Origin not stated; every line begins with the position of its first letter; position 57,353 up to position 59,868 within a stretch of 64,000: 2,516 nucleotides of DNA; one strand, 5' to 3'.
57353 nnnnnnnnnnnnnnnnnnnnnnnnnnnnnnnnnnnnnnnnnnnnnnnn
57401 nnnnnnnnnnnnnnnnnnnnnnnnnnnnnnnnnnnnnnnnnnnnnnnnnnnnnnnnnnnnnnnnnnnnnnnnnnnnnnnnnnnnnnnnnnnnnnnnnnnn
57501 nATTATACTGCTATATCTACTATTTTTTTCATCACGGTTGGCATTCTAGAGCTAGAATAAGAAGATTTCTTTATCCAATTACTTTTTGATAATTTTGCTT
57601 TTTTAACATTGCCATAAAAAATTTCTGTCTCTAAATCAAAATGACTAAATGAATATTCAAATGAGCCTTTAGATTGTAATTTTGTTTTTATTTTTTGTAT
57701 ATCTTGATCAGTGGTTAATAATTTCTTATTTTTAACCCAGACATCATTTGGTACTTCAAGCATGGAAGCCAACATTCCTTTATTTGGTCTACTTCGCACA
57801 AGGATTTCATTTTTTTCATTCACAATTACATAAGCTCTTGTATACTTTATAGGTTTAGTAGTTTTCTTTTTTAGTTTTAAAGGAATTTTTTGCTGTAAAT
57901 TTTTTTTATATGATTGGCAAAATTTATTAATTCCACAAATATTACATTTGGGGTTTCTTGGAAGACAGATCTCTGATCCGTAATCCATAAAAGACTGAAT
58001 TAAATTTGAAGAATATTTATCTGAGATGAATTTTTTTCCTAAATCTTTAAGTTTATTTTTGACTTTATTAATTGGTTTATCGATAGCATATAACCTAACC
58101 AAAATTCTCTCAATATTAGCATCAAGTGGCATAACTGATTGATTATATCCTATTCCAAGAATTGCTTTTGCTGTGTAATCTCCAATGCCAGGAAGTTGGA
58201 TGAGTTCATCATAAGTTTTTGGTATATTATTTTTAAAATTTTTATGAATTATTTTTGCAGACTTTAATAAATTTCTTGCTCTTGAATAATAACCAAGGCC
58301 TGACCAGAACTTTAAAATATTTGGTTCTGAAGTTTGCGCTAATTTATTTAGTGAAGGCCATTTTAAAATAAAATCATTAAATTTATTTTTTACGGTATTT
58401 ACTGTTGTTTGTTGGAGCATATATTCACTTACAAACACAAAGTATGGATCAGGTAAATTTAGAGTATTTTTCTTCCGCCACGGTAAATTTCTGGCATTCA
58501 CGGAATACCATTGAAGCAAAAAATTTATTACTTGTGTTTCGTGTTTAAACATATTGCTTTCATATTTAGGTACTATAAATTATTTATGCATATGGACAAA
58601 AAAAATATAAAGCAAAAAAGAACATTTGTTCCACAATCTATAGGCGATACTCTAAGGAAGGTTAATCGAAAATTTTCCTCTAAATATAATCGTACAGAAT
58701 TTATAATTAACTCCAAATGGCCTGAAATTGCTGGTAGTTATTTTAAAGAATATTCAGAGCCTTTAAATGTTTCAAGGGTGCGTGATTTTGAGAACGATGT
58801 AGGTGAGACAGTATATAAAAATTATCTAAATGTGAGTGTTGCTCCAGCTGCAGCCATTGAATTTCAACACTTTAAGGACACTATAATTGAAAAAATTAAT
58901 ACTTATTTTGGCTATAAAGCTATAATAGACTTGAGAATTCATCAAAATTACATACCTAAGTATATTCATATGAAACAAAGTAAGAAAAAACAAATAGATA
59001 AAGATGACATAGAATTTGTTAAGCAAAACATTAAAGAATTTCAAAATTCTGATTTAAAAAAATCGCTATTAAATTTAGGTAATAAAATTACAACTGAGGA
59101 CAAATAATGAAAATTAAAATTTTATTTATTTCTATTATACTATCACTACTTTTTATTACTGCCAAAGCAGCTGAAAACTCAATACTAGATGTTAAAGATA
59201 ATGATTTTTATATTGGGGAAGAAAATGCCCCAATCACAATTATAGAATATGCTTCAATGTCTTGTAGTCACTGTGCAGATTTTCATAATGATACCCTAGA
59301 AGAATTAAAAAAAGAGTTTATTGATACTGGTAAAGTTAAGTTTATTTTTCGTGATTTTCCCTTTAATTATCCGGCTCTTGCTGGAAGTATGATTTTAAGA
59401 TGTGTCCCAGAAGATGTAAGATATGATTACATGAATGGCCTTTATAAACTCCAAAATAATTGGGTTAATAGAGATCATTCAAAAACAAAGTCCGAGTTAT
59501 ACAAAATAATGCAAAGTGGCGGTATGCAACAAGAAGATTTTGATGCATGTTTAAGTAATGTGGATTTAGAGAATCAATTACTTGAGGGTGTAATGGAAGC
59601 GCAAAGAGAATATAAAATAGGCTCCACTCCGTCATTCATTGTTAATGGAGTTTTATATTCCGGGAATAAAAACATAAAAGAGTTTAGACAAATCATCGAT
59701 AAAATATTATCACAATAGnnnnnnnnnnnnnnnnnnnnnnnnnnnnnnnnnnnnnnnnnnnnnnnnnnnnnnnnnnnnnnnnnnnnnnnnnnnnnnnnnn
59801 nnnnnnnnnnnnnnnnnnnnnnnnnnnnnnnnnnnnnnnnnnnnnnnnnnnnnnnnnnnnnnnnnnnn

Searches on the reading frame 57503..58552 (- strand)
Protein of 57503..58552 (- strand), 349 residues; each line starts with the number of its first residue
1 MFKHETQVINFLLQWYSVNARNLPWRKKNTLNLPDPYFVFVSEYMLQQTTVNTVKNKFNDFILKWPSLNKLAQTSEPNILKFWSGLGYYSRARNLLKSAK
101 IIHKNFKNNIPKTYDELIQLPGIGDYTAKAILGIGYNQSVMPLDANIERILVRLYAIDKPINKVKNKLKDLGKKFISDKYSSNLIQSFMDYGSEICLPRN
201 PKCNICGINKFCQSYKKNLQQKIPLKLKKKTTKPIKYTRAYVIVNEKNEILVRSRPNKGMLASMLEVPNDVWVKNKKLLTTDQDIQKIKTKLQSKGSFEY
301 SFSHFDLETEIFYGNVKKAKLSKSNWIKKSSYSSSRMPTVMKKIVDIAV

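Call 83: search_protein_families(library=pfam, proteins=[window:57503-58552:-], max_evalue=0.0001)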
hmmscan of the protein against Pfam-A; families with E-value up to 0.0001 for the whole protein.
window:57503-58552:- (349 aa): 3 families
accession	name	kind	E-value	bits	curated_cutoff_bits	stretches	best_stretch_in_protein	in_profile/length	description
PF00730.31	HhH-GPD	-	5.4e-17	62.5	26.2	1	41-171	1-105/108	HhH-GPD superfamily base excision DNA repair protein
PF14815.12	NUDIX_4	-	2.5e-13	50.3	35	1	241-345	3-111/113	NUDIX domain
PF00633.29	HHH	-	2.1e-07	30.8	24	1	106-133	2-29/30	Helix-hairpin-helix motif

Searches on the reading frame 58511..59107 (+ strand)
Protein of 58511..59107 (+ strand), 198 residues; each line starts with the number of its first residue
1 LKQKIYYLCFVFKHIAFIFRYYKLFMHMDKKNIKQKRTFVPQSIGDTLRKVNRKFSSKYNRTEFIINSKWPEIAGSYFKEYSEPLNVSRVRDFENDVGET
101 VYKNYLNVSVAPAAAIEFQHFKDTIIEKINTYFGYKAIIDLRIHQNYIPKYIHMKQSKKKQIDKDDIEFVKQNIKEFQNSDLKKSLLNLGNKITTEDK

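Call 83: search_protein_families(library=pfam, proteins=[window:58511-59107:+], max_evalue=0.0001)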
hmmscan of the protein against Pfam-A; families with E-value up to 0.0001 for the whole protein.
window:58511-59107:+ (198 aa): 1 family
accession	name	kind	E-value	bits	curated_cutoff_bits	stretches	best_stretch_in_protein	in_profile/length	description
PF05258.17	DciA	-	2.6e-06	28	24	1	44-143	2-89/89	Dna[CI] antecedent, DciA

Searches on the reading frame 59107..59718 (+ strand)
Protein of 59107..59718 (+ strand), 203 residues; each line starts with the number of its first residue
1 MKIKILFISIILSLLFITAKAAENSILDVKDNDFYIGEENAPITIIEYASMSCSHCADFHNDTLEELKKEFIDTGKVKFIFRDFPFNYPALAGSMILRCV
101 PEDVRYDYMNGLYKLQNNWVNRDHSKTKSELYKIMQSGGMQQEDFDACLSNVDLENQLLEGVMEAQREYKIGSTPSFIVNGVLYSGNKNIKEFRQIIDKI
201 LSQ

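Call 83: search_protein_families(library=pfam, proteins=[window:59107-59718:+], max_evalue=0.0001)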
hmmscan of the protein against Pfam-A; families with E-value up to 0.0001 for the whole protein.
window:59107-59718:+ (203 aa): 2 families
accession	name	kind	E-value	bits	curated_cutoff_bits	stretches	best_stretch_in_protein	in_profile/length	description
PF13462.12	Thioredoxin_4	-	3.5e-41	141.6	23.2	1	32-199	4-165/165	Thioredoxin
PF01323.26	DSBA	-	1.4e-08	35.2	25.6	1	118-197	112-190/191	DSBA-like thioredoxin domain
